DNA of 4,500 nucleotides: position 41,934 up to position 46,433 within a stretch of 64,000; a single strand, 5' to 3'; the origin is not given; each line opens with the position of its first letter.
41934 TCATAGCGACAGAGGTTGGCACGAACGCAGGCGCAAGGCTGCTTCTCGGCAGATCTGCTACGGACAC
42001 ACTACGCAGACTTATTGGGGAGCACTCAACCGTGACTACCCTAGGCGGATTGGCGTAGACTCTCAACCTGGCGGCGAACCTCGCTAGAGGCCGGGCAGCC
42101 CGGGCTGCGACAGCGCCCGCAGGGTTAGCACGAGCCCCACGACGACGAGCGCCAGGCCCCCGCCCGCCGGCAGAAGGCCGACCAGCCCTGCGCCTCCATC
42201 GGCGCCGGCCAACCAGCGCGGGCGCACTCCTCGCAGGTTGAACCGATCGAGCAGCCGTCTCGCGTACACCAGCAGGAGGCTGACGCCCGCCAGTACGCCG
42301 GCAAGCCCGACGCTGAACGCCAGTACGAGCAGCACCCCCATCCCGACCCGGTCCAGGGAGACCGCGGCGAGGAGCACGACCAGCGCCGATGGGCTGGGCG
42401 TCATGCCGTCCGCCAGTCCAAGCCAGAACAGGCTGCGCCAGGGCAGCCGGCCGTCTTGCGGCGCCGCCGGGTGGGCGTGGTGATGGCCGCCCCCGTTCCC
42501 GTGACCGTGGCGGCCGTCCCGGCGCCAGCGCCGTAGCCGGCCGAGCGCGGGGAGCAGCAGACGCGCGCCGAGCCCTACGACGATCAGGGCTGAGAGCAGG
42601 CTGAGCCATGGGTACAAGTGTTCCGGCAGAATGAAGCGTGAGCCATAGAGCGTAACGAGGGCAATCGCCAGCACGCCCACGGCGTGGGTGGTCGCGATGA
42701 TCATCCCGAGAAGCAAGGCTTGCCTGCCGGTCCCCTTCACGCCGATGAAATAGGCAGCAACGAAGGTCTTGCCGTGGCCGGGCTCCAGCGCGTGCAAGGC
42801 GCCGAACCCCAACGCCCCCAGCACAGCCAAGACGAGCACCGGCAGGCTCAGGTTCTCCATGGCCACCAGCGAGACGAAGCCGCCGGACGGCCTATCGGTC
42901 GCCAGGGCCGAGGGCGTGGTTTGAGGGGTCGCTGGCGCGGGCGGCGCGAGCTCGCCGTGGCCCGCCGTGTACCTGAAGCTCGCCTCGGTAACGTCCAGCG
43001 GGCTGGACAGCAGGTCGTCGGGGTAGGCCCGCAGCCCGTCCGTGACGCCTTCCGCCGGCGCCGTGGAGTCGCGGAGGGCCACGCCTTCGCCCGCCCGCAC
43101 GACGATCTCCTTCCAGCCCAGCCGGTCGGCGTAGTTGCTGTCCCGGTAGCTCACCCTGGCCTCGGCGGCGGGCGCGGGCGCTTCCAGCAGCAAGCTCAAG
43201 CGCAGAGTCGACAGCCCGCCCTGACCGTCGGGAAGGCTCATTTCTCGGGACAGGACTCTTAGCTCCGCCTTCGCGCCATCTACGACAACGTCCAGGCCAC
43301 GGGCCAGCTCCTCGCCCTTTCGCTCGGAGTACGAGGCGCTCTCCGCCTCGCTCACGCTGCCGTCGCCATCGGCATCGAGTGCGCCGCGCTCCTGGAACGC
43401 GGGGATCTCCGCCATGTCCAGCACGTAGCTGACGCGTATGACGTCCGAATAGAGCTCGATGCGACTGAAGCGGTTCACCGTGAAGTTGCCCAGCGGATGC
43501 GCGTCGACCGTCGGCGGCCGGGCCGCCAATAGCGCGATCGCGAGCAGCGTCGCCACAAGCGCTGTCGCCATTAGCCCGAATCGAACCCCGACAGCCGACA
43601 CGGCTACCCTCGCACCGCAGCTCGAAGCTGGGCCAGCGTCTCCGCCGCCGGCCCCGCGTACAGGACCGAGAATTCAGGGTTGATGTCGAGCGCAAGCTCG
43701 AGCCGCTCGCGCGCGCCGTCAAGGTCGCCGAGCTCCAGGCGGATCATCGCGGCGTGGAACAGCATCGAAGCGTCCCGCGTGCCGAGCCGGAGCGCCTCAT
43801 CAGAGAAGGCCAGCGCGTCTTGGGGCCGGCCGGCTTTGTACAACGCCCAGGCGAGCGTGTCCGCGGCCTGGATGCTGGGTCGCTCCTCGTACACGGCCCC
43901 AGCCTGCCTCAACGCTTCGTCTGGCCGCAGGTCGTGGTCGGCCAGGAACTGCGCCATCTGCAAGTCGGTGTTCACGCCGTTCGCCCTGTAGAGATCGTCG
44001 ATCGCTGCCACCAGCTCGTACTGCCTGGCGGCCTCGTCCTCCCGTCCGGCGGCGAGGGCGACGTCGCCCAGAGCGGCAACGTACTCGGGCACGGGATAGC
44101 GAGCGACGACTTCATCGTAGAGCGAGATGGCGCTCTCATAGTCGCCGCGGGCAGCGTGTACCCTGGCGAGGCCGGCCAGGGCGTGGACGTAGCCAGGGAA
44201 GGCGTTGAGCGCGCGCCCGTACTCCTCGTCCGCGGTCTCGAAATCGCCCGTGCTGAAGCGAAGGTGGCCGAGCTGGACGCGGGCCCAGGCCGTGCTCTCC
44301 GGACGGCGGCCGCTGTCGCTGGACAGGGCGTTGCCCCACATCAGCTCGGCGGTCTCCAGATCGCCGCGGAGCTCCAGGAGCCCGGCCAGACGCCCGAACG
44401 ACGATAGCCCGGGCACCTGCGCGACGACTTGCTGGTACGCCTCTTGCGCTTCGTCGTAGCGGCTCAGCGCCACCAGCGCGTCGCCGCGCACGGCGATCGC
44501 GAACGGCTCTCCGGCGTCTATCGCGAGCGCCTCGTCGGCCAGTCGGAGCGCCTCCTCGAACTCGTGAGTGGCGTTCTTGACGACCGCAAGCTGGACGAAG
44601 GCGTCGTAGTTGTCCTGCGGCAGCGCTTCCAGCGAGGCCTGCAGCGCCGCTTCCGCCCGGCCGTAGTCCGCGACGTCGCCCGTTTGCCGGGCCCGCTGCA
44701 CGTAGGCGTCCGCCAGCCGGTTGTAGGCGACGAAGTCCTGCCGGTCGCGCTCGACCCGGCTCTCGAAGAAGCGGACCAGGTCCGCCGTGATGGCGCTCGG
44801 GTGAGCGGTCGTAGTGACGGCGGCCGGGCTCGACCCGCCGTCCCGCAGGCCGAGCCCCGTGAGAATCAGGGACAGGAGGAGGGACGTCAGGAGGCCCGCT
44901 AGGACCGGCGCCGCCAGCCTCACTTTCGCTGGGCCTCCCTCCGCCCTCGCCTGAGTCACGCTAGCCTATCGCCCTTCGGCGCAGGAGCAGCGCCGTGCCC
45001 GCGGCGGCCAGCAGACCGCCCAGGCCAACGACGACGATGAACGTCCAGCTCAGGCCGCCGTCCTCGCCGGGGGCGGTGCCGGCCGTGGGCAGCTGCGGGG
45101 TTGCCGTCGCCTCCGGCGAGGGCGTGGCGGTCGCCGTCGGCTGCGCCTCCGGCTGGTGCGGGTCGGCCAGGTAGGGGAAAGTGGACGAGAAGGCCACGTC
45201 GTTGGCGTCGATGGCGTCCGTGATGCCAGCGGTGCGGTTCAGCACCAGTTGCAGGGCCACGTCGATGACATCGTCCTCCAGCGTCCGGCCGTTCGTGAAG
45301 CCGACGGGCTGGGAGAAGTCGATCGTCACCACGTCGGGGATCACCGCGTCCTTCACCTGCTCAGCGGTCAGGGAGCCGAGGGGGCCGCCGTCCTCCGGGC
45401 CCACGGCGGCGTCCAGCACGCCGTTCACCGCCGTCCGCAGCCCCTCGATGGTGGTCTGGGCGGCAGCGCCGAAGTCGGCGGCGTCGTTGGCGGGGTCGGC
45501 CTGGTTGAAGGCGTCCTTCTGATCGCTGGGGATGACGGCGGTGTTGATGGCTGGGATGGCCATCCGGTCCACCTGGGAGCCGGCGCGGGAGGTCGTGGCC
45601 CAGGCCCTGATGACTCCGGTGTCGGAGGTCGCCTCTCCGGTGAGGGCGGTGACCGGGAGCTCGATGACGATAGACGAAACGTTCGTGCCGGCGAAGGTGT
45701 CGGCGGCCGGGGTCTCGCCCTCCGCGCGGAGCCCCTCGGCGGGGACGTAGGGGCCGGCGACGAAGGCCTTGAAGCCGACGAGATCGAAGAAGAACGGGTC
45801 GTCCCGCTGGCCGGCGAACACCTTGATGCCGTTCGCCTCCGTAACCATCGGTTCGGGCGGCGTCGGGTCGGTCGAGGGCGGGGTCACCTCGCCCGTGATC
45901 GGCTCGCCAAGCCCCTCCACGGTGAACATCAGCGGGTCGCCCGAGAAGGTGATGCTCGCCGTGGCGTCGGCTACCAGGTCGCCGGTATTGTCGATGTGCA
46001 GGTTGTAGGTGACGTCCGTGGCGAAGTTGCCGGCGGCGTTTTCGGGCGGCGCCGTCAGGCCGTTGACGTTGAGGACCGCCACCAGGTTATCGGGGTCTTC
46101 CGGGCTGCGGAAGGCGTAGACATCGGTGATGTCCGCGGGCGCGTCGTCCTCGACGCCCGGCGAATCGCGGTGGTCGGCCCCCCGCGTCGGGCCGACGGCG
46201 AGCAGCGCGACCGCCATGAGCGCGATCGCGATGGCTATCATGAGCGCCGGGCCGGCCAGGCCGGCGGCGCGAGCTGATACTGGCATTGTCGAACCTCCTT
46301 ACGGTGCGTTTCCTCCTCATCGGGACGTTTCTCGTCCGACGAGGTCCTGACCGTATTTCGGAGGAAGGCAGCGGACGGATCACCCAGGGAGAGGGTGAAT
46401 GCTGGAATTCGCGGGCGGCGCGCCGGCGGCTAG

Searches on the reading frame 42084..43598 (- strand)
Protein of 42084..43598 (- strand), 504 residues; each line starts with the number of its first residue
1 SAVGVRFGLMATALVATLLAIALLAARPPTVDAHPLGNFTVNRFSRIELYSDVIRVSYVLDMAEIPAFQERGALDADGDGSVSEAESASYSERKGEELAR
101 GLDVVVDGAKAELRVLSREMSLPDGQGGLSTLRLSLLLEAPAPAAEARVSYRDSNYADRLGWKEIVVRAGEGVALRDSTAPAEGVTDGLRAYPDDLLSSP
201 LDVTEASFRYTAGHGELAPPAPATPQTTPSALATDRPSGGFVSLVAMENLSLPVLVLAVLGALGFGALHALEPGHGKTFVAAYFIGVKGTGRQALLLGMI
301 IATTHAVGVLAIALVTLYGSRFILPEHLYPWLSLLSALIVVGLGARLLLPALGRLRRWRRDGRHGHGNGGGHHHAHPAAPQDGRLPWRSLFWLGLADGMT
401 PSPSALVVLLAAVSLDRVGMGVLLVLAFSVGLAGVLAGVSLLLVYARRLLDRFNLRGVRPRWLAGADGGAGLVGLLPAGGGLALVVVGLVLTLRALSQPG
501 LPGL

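Call 32: search_protein_families(library=pfam, proteins=[window:42084-43598:-], max_evalue=0.001)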
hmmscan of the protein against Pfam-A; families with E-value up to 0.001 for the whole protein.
window:42084-43598:- (504 aa): 1 family
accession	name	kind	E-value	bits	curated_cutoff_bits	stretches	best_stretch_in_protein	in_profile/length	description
PF03824.22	NicO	-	2e-13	50.8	27.7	2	259-368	5-119/287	High-affinity nickel-transport protein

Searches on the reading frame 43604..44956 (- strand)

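Call 32: search_protein_families(library=pfam, proteins=[window:43604-44956:-], max_evalue=0.001)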
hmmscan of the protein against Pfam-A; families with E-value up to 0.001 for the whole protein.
window:43604-44956:- (450 aa): 17 families
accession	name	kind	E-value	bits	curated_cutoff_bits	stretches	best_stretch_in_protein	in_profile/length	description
PF07719.23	TPR_2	-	2.6e-21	74.4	27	0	259-288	3-32/34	Tetratricopeptide repeat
PF13432.12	TPR_16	-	4.8e-20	72.1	32.7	4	228-288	2-62/65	Tetratricopeptide repeat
PF14559.12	TPR_19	-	3.9e-18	66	25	3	236-296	4-65/68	Tetratricopeptide repeat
PF13424.12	TPR_12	-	4.1e-18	65.8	30.1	1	222-287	2-75/77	Tetratricopeptide repeat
PF13428.12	TPR_14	-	1.1e-16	60.1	23.5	0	258-288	2-32/44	Tetratricopeptide repeat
PF13181.12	TPR_8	-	4.5e-15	54.9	25.7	0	396-428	1-33/34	Tetratricopeptide repeat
PF00515.34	TPR_1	-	1e-12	47.7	27.8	0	259-288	3-32/34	Tetratricopeptide repeat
PF09976.15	TPR_21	-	8.5e-11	42.4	25.5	2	84-182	78-177/193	Tetratricopeptide repeat-like domain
PF13174.12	TPR_6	-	3.2e-10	40.4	26.3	0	263-288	6-31/33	Tetratricopeptide repeat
PF13431.12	TPR_17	-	3.5e-10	39.8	24.4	0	246-277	2-33/34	Tetratricopeptide repeat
PF12895.13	ANAPC3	-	1.7e-09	38.2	27.2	0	348-420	8-80/82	Anaphase-promoting complex, cyclosome, subunit 3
PF13414.12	TPR_11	-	5.5e-09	36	26.8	0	158-180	1-23/42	TPR repeat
PF13374.12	TPR_10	-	3.3e-08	33.7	27.5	0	259-287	4-32/42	Tetratricopeptide repeat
PF17874.7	TPR_MalT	-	7.6e-06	25.9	45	0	125-282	9-186/336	MalT-like TPR region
PF13371.12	TPR_9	-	9.1e-05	22.8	35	1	375-445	8-69/73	Tetratricopeptide repeat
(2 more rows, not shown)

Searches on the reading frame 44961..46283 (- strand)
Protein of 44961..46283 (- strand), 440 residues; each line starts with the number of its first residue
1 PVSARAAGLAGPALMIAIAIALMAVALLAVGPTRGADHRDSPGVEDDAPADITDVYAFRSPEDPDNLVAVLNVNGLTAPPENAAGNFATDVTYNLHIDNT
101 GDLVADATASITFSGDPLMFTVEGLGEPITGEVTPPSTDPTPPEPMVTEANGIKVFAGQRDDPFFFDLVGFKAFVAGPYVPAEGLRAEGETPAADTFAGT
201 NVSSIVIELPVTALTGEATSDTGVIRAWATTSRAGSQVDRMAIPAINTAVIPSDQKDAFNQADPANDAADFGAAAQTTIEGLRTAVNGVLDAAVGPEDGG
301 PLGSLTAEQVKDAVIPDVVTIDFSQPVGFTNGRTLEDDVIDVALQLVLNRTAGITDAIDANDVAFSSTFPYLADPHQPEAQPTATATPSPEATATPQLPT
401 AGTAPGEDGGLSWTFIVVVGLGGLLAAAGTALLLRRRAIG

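Call 32: search_protein_families(library=pfam, proteins=[window:44961-46283:-], max_evalue=0.001)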
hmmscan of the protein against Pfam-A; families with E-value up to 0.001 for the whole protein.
window:44961-46283:- (440 aa): 1 family
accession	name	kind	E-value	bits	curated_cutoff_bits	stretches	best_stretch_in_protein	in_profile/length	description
PF14224.11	DUF4331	-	3.7e-52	178.4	27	2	150-375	160-421/421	Domain of unknown function (DUF4331)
